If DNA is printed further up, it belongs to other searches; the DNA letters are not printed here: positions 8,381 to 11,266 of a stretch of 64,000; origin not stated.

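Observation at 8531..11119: Family-B DNA polymerase with intact polymerase motifs but a degenerate 3'-5' exonuclease Exo I motif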

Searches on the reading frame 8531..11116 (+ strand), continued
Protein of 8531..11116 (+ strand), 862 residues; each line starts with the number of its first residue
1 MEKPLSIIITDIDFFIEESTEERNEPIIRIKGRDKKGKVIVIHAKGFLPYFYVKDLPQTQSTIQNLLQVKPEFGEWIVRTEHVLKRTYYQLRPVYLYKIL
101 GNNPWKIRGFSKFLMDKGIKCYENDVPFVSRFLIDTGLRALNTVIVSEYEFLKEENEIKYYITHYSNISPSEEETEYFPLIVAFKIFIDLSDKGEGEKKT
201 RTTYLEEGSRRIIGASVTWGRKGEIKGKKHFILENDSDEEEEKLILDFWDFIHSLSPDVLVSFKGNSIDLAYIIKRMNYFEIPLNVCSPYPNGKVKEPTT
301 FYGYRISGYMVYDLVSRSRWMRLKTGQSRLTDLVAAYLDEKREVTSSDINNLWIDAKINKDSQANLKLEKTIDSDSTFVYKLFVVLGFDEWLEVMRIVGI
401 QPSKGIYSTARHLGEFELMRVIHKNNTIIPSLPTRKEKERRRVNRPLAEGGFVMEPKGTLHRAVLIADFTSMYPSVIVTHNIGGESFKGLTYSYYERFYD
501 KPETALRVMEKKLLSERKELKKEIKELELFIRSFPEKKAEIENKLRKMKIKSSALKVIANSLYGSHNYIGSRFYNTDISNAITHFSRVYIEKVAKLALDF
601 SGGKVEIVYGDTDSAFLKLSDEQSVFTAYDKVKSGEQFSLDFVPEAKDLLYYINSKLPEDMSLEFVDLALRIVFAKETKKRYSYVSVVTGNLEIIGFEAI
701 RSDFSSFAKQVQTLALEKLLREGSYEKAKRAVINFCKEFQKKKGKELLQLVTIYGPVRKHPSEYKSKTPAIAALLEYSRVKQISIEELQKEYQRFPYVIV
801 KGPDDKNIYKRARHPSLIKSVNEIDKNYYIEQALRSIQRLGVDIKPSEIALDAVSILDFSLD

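Call 65: find_homologous_proteins(query=P0121, max_evalue=1e-30)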
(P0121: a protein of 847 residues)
Query P0121 (847 aa): 110 proteins with E <= 1e-30 among 7449 candidates.
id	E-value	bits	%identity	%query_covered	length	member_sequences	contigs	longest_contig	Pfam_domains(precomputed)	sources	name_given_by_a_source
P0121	0.0e+0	1939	100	100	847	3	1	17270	PF00136.27,PF13482.13,PF03104.26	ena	-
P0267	0.0e+0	1387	70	100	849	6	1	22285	PF00136.27,PF03104.26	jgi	jgi:DNA polymerase elongation subunit (family B)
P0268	0.0e+0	1331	68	99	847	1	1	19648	PF00136.27,PF03104.26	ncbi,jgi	ncbi:MAG: DNA polymerase domain-containing protein [Candidatus Kariarchaeaceae archaeon]|jgi:DNA pol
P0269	9.9e-293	991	53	97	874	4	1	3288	PF00136.27,PF10108.16,PF03104.26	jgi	jgi:DNA polymerase, archaea type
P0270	2.7e-288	976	52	97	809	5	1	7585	PF00136.27,PF03104.26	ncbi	-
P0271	7.8e-271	919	51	97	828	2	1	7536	PF00136.27,PF10108.16,PF03104.26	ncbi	-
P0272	1.4e-267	908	49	98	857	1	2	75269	PF00136.27,PF13482.13,PF03104.26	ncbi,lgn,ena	-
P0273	4.5e-266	903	50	99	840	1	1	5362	PF00136.27,PF10108.16,PF03104.26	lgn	-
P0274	2.2e-259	881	48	97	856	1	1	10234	PF00136.27,PF03104.26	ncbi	-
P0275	2.5e-256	871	47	98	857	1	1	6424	PF00136.27,PF03104.26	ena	-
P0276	2.0e-252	858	45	99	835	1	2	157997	PF00136.27,PF13482.13,PF10108.16,PF03104.26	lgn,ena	-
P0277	4.6e-252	857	50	95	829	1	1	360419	PF00136.27,PF10108.16,PF03104.26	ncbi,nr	ncbi:MAG: hypothetical protein INQ03_10325 [Candidatus Heimdallarchaeota archaeon]|nr:hypothetical p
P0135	1.0e-166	574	53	59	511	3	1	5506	PF00136.27,PF13482.13,PF03104.26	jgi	-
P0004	1.5e-144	501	33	94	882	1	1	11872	PF00136.27,PF03104.26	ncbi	-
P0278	1.1e-135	472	35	95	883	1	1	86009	PF00136.27,PF13482.13,PF10108.16,PF03104.26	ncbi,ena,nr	ncbi:MAG: DNA polymerase [Candidatus Heimdallarchaeota archaeon LC_3]|nr:MAG: DNA polymerase [Candid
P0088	8.1e-131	456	37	88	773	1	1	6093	PF00136.27,PF10108.16,PF03104.26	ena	-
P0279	1.4e-118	415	33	97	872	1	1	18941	PF00136.27,PF10108.16,PF03104.26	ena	-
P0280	8.0e-57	211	27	93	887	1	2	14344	PF00136.27,PF03104.26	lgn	-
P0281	8.3e-57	211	27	93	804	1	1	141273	PF00136.27,PF13482.13,PF10108.16,PF03104.26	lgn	-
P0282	1.4e-55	207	28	96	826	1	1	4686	PF00136.27,PF13482.13,PF10108.16,PF03104.26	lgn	-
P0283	2.8e-54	202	28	93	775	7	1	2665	PF00136.27,PF13482.13,PF10108.16,PF03104.26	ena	-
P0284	8.0e-54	201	27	96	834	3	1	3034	PF03175.19,PF00136.27,PF13482.13,PF10108.16,PF03104.26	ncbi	-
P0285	9.2e-54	201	28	97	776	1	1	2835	PF00136.27,PF13482.13,PF10108.16,PF03104.26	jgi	-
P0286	1.3e-53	200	28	93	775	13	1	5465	PF00136.27,PF13482.13,PF10108.16,PF03104.26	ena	-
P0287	2.5e-53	199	27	93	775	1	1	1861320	PF00136.27,PF13482.13,PF10108.16,PF03104.26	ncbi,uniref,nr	ncbi:DNA polymerase I [Pyrococcus sp. NA2]|uniref:DNA polymerase n=1 Tax=Pyrococcus sp. (strain NA2)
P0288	3.8e-53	199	28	93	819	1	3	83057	PF00136.27,PF13482.13,PF10108.16,PF03104.26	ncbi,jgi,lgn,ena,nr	ncbi:DNA-directed DNA polymerase [Candidatus Woesearchaeota archaeon]|nr:DNA-directed DNA polymerase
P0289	1.2e-52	197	26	93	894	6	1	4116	PF00136.27,PF03104.26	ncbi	ncbi:MAG: DNA-directed DNA polymerase [Methanosarcinales archaeon]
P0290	1.6e-52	197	27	96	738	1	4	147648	PF00136.27,PF13482.13,PF10108.16,PF03104.26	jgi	jgi:DNA polymerase I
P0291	2.6e-52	196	26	93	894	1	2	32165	PF00136.27,PF03104.26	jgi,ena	-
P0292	4.5e-52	195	27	90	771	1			PF00136.27,PF13482.13,PF10108.16,PF03104.26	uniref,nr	uniref:DNA polymerase 1 n=1 Tax=Pyrococcus abyssi TaxID=29292 RepID=DPOL_PYRAY|nr:RecName: Full=DNA 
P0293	6.7e-52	194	26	93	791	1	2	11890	PF00136.27,PF13482.13,PF03104.26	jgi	jgi:DNA polymerase, archaea type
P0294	6.9e-52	194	28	96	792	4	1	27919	PF00136.27,PF13482.13,PF10108.16,PF03104.26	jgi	-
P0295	7.3e-52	194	27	90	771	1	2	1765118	PF00136.27,PF13482.13,PF10108.16,PF03104.26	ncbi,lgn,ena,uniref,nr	ncbi:DNA polymerase [Pyrococcus abyssi]|uniref:DNA polymerase 1 n=1 Tax=Pyrococcus abyssi (strain GE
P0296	8.0e-52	194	27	97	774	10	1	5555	PF00136.27,PF13482.13,PF10108.16,PF03104.26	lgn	-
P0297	1.9e-50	190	27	96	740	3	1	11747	PF00136.27,PF13482.13,PF10108.16,PF03104.26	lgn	-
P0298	4.8e-50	188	29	57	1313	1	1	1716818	PF00136.27,PF13482.13,PF14528.12,PF10108.16,PF18714.7,PF03104.26,PF14890.12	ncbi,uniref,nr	ncbi:DNA polymerase domain-containing protein [Pyrococcus yayanosii]|uniref:DNA polymerase n=1 Tax=P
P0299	5.8e-50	188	27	90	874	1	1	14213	PF00136.27,PF03104.26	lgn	-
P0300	9.0e-50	187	27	92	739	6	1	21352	PF00136.27,PF13482.13,PF10108.16,PF03104.26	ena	-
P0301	1.9e-49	186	27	96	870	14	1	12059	PF00136.27,PF13482.13,PF03104.26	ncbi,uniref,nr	ncbi:MAG: polymerase, archaea type [Methanothermococcus sp.]|uniref:DNA-directed DNA polymerase n=1 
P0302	2.0e-49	186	27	92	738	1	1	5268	PF00136.27,PF13482.13,PF10108.16,PF03104.26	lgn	-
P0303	2.7e-49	186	28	93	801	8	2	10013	PF00136.27,PF13482.13,PF10108.16,PF03104.26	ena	-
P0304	5.0e-49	185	27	91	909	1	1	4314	PF00136.27,PF03104.26,PF20286.4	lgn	-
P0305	6.1e-49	185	27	97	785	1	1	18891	PF03175.19,PF00136.27,PF13482.13,PF03104.26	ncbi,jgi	-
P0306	9.0e-49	184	27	90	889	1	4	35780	PF00136.27,PF13482.13,PF03104.26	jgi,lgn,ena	-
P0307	1.9e-48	183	27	90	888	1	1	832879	PF00136.27,PF03104.26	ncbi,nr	ncbi:MAG: hypothetical protein JSV92_01810 [archaeon]|nr:MAG: hypothetical protein JSV92_01810 [arch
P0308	2.1e-48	183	27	93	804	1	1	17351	PF00136.27,PF13482.13,PF03104.26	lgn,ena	-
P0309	2.3e-48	183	27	90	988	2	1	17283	PF00136.27,PF10108.16,PF03104.26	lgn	-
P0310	2.5e-48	183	26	92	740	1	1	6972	PF00136.27,PF13482.13,PF10108.16,PF03104.26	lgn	-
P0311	2.7e-48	183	27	89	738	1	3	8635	PF00136.27,PF13482.13,PF10108.16,PF03104.26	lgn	-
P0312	3.1e-48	182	26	90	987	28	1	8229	PF00136.27,PF10108.16,PF03104.26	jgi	-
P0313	3.9e-48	182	27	96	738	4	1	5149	PF00136.27,PF13482.13,PF10108.16,PF03104.26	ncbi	-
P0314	4.0e-48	182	27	92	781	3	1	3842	PF00136.27,PF13482.13,PF03104.26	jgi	-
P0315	4.8e-48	182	28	89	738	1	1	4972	PF00136.27,PF13482.13,PF10108.16,PF03104.26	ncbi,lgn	-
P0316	5.1e-48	182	27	90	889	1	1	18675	PF00136.27,PF13482.13,PF03104.26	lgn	-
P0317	7.9e-48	181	28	97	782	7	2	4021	PF00136.27,PF13482.13,PF10108.16,PF03104.26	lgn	-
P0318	1.6e-47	180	27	89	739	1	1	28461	PF00136.27,PF13482.13,PF10108.16,PF03104.26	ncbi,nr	ncbi:MAG: ribonuclease H-like domain-containing protein, partial [Theionarchaea archaeon]|nr:ribonuc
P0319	1.7e-47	180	27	89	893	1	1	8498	PF00136.27,PF13482.13,PF10108.16,PF03104.26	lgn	-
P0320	1.7e-47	180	28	57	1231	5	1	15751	PF00136.27,PF13482.13,PF14528.12,PF10108.16,PF18714.7,PF03104.26,PF14890.12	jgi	-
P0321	2.0e-47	180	26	95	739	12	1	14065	PF00136.27,PF13482.13,PF10108.16,PF03104.26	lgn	-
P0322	2.1e-47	180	27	92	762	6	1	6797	PF00136.27,PF13482.13,PF10108.16,PF03104.26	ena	-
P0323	3.0e-47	179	25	90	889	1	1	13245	PF00136.27,PF03104.26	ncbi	-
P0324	4.5e-47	179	26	90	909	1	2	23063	PF03175.19,PF00136.27,PF13482.13,PF10108.16,PF03104.26,PF20286.4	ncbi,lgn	ncbi:MAG: family B DNA polymerase [Candidatus Aenigmatarchaeota archaeon]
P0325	5.4e-47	178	28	50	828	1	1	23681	PF00136.27,PF13482.13,PF03104.26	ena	-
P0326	1.0e-46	177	26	93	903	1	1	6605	PF00136.27,PF13482.13,PF03104.26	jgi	jgi:DNA polymerase I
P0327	1.3e-46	177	25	93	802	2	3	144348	PF00136.27,PF13482.13,PF10108.16,PF03104.26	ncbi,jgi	-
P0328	1.4e-46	177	28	93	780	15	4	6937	PF00136.27,PF13482.13,PF03104.26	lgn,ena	-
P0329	1.9e-46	176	27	92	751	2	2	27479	PF00136.27,PF13482.13,PF10108.16,PF03104.26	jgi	jgi:DNA polymerase I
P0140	2.6e-46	176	27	93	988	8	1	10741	PF00136.27,PF10108.16,PF03104.26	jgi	-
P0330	3.7e-46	176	26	92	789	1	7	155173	PF00136.27,PF13482.13,PF10108.16,PF03104.26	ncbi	ncbi:MAG: DNA polymerase II [Sulfolobales archaeon]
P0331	3.9e-46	175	26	92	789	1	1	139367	PF00136.27,PF13482.13,PF10108.16,PF03104.26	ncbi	ncbi:MAG: DNA polymerase II [Sulfolobales archaeon]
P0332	3.9e-46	175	26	92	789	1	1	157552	PF00136.27,PF13482.13,PF10108.16,PF03104.26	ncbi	ncbi:MAG: DNA polymerase II [Sulfolobales archaeon]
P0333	4.4e-46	175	25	89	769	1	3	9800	PF00136.27,PF13482.13,PF10108.16,PF03104.26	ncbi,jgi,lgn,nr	ncbi:MAG: DNA polymerase [Candidatus Altiarchaeales archaeon]|nr:DNA polymerase [Candidatus Altiarch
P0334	4.5e-46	175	26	92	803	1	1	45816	PF00136.27,PF13482.13,PF10108.16,PF03104.26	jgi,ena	-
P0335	4.7e-46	175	26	92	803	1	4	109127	PF00136.27,PF13482.13,PF10108.16,PF03104.26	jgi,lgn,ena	-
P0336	9.2e-46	174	25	90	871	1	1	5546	PF00136.27,PF03104.26,PF20286.4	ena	-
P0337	1.6e-45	173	26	90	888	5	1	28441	PF00136.27,PF13482.13,PF03104.26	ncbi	-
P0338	2.1e-45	173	27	91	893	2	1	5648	PF00136.27,PF03104.26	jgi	-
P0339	2.8e-45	173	25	97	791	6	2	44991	PF00136.27,PF13482.13,PF10108.16,PF03104.26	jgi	-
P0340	1.2e-44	171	25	93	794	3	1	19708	PF00136.27,PF13482.13,PF03104.26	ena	-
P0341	1.8e-44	170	26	94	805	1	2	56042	PF00136.27,PF13482.13,PF03104.26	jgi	jgi:DNA polymerase I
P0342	3.7e-44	169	28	42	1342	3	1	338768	PF00136.27,PF14528.12,PF10108.16,PF03104.26,PF14890.12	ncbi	-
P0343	5.0e-44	168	27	93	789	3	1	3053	PF00136.27,PF13482.13,PF03104.26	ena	-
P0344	5.3e-44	168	26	94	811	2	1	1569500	PF00136.27,PF13482.13,PF03104.26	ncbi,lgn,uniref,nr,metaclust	ncbi:DNA polymerase Pol2 [Methanococcus aeolicus Nankai-3]|uniref:DNA polymerase n=1 Tax=Methanococc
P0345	1.8e-43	167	27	93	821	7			PF00136.27,PF10108.16,PF03104.26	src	-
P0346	2.0e-43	166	27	93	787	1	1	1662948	PF00136.27,PF13482.13,PF03104.26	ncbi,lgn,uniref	ncbi:DNA-directed DNA polymerase [Methanothermococcus sp. Ax23]|uniref:DNA-directed DNA polymerase n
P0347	2.0e-43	166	27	93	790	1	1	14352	PF00136.27,PF13482.13,PF03104.26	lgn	-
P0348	2.3e-43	166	25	56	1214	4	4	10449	PF00136.27,PF13482.13,PF14528.12,PF03104.26,PF14890.12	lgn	-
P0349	2.3e-43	166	27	97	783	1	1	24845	PF00136.27,PF13482.13,PF03104.26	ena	-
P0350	3.2e-43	166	26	66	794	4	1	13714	PF00136.27,PF13482.13,PF03104.26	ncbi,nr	ncbi:MAG: DNA polymerase [Candidatus Diapherotrites archaeon]|nr:DNA polymerase [Candidatus Diaphero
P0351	3.8e-43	166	27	84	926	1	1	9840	PF00136.27,PF13482.13,PF10108.16,PF03104.26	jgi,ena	-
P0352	4.1e-43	165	27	93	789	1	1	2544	PF00136.27,PF13482.13,PF03104.26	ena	-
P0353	7.7e-43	165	27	93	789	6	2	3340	PF00136.27,PF13482.13,PF03104.26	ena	-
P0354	9.9e-43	164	26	73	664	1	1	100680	PF00136.27,PF13482.13,PF10108.16,PF03104.26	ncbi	ncbi:MAG: DNA polymerase domain-containing protein, partial [Sulfolobales archaeon]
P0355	1.0e-42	164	25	83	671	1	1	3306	PF00136.27,PF13482.13,PF10108.16,PF03104.26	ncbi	ncbi:MAG: DNA polymerase II, partial [Sulfolobales archaeon]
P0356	2.4e-42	163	24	97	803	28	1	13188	PF00136.27,PF13482.13,PF10108.16,PF03104.26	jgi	jgi:DNA polymerase I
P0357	2.4e-42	163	27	92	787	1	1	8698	PF00136.27,PF13482.13,PF03104.26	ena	-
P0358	4.6e-42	162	27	81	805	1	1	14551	PF00136.27,PF13482.13,PF10108.16,PF03104.26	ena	-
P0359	4.0e-41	159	25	97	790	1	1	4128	PF00136.27,PF13482.13,PF10108.16,PF03104.26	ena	-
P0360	5.7e-41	158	27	84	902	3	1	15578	PF00136.27,PF13482.13,PF03104.26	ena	-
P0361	6.5e-41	158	24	97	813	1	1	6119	PF00136.27,PF13482.13,PF10108.16,PF03104.26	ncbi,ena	-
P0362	1.5e-40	157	27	93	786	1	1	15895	PF00136.27,PF13482.13,PF03104.26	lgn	-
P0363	5.8e-40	155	25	97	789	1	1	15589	PF00136.27,PF13482.13,PF10108.16,PF03104.26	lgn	-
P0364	1.0e-39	154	24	97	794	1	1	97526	PF00136.27,PF13482.13,PF03104.26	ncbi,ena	-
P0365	2.8e-39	153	27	83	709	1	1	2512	PF00136.27,PF13482.13,PF03104.26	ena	-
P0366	4.1e-39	152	25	96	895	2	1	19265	PF00136.27,PF03104.26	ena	-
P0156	1.1e-38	151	29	42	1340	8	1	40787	PF00136.27,PF14528.12,PF10108.16,PF03104.26,PF14890.12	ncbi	ncbi:MAG: DNA polymerase domain-containing protein [Candidatus Baldrarchaeia archaeon]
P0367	1.5e-38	150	27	92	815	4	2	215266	PF00136.27,PF13482.13,PF03104.26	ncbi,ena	-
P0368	2.4e-38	150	24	68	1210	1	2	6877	PF00136.27,PF13482.13,PF03104.26,PF14890.12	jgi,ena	jgi:DNA polymerase, archaea type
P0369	2.2e-37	147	28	68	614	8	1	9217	PF03175.19,PF00136.27,PF13482.13,PF10108.16,PF03104.26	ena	-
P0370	5.0e-33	132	27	71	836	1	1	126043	PF00136.27,PF13482.13,PF10108.16,PF03104.26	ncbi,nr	ncbi:DNA polymerase [Candidatus Tiddalikarchaeum anstoanum]|nr:DNA polymerase [Candidatus Tiddalikar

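Call 66: find_related_loci(query=P0001, collection=viral_contigs, flank=3000)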
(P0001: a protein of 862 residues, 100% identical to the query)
Query P0001 (862 aa) in viral_contigs; peptide patterns used: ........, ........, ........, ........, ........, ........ (x = any residue, [..] = any of these).
5 stretches matched a pattern, but none encodes a relative of the query by tblastn (E <= 1e-3).

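Call 68: find_encoding_contigs(protein=P0277, flank=6000, max_places=1)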
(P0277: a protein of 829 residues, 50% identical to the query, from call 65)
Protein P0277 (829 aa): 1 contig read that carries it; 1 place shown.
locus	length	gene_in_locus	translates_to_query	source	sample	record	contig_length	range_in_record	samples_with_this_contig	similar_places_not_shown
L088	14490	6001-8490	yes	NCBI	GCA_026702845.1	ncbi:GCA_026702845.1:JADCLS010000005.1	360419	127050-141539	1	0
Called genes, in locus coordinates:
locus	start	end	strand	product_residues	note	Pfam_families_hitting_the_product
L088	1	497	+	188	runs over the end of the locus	-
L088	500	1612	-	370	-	-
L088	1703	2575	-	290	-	PF00248:Aldo_ket_red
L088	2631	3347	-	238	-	-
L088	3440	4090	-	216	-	PF22497:DUF6989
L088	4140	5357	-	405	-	PF07969:Amidohydro_3 (faint), PF01979:Amidohydro_1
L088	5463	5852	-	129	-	-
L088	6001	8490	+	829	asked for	PF03104:DNA_pol_B_exo1, PF10108:DNA_pol_B_exo2 (weak), PF00136:DNA_pol_B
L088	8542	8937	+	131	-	PF00903:Glyoxalase (weak)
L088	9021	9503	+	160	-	-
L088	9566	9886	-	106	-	-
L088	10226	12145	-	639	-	PF01433:Peptidase_M1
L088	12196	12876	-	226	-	PF06094:GGACT, PF13772:AIG2_2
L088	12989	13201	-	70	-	-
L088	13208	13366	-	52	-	-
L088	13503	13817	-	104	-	PF05099:TerB (faint)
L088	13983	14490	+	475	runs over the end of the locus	PF00144:Beta-lactamase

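Call 69: find_encoding_contigs(protein=P0268, flank=6000, max_places=1)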
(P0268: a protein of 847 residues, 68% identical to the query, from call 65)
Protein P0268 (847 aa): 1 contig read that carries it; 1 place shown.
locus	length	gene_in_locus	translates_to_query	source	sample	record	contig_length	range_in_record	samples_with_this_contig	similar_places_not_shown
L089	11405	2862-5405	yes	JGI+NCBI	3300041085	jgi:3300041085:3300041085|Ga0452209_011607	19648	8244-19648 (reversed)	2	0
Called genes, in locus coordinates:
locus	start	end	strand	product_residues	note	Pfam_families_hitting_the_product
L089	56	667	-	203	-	PF00071:Ras, PF08477:Roc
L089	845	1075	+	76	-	-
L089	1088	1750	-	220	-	PF02586:SRAP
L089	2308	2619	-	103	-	PF13183:Fer4_8, PF13187:Fer4_9, PF13534:Fer4_17 (weak)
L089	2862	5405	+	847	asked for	PF03104:DNA_pol_B_exo1, PF00136:DNA_pol_B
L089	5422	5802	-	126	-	PF01842:ACT (weak), PF22629:ACT_AHAS_ss (faint)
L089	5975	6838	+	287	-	PF14196:ATC_hydrolase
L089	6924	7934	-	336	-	PF10017:Methyltransf_33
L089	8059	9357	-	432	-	PF12867:DinB_2, PF03781:FGE-sulfatase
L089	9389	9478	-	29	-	-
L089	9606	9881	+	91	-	PF02148:zf-UBP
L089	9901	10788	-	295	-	-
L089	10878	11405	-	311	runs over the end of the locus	PF12706:Lactamase_B_2 (weak)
